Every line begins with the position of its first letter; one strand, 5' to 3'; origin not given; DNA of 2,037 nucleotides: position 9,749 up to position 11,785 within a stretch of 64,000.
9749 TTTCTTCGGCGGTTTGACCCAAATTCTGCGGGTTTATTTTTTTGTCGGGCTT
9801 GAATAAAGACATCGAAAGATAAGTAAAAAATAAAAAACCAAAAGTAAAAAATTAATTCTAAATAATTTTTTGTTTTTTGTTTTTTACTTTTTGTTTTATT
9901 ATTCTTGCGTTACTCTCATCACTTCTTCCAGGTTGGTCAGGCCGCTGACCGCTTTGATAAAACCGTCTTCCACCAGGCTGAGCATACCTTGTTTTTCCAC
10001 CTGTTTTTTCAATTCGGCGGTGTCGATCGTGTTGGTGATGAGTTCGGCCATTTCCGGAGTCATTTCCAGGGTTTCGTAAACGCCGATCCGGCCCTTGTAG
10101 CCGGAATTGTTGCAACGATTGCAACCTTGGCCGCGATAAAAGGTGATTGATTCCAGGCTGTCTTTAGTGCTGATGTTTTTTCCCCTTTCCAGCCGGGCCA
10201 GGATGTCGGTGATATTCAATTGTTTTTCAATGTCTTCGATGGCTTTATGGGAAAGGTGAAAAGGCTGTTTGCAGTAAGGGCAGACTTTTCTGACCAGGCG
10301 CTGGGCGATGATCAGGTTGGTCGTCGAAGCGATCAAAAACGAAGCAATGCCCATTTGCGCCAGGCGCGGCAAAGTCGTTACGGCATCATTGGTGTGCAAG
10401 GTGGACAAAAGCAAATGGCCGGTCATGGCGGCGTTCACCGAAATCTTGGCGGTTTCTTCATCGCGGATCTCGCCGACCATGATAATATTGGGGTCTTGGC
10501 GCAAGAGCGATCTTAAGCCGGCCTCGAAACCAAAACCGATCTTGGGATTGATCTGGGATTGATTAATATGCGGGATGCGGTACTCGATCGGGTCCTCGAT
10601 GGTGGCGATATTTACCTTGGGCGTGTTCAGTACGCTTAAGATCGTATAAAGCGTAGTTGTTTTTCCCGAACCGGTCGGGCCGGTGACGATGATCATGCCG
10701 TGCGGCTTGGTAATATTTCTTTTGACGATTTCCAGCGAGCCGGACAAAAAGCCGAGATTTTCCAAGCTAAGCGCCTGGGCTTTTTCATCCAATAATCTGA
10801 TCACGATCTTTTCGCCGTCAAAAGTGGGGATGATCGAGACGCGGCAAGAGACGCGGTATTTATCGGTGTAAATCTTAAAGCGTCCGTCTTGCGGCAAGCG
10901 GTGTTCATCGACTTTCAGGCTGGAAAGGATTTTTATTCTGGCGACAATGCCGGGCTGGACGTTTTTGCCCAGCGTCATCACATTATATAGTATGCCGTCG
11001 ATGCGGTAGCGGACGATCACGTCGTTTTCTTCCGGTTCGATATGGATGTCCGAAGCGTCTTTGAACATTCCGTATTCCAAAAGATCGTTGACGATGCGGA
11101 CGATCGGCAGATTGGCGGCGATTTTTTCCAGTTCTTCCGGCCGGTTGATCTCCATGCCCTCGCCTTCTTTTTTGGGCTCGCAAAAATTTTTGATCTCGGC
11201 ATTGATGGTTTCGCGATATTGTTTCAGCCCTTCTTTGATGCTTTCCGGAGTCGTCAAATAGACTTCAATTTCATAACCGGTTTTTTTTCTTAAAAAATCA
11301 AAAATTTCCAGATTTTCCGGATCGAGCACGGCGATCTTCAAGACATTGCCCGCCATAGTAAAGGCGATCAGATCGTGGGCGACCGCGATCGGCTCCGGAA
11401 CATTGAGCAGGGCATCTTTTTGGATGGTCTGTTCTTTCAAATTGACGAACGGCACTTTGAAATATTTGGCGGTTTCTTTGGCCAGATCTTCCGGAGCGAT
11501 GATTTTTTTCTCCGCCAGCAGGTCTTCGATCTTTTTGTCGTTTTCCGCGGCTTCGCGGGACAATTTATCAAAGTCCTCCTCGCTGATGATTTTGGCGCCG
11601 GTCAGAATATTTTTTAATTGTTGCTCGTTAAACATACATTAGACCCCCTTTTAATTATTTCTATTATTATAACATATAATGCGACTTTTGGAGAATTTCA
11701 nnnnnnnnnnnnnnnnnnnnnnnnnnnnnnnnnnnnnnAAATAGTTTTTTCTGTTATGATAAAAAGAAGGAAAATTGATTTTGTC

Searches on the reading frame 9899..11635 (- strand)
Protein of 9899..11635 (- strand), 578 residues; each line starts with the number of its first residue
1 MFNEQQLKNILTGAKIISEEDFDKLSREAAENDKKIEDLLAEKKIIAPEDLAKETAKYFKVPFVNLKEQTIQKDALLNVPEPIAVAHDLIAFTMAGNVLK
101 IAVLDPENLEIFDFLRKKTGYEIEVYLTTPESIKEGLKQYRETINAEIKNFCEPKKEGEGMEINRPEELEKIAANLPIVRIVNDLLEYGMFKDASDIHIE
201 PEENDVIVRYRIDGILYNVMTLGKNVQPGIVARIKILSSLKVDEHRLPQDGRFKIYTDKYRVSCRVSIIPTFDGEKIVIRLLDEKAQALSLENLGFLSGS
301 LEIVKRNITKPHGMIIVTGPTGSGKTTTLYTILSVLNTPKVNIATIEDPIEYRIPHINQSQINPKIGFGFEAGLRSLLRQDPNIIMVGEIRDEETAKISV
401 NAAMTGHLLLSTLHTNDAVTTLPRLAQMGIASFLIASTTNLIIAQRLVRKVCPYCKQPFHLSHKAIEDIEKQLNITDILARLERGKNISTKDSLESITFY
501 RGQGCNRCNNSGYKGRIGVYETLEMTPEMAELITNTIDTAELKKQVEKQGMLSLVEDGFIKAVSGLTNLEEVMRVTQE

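Call 14: search_protein_families(library=pfam, proteins=[window:9899-11635:-], max_evalue=0.001)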
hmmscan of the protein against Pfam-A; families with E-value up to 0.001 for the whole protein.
window:9899-11635:- (578 aa): 4 families
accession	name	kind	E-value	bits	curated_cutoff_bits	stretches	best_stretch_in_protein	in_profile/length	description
PF00437.27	T2SSE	-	6.6e-128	426.9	24.9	1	176-574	6-370/370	Type II/IV secretion system protein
PF05157.20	MshEN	-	3.1e-13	50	23.1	1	59-141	1-84/90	MshEN domain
PF25199.1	nSTAND_NTPase5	-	0.00033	20.9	34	1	305-356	34-86/145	Novel STAND NTPase 5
PF13555.12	AAA_29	-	0.001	19.2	27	0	310-340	20-50/61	P-loop containing region of AAA domain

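Call 94: search_protein_families(library=ncbifam, proteins=[window:9902-11635:-], max_evalue=1e-50)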
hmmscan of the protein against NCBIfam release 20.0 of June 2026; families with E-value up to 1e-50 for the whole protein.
window:9902-11635:- (578 aa): 5 families
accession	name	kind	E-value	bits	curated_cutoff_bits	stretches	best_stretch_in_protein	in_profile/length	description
TIGR02538.1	type_IV_pilB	equivalog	1.2e-167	558.9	675.65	1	7-577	2-563/564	type IV-A pilus assembly ATPase PilB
TIGR02533.1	type_II_gspE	equivalog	2.5e-155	517.9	630.25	1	87-576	12-486/486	type II secretion system ATPase GspE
NF007755.0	PRK10436.1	equivalog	1.4e-137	459.1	617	1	85-576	15-459/465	type II secretion system protein GspE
NF053534.1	T4PilAsmATPsTfpB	equivalog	3.5e-130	435.1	850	1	34-576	51-582/584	type IV pilus assembly ATPase TfpB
NF041000.1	ATPase_ComGA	equivalog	1.8e-75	253.4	300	1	184-449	2-266/267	competence type IV pilus ATPase ComGA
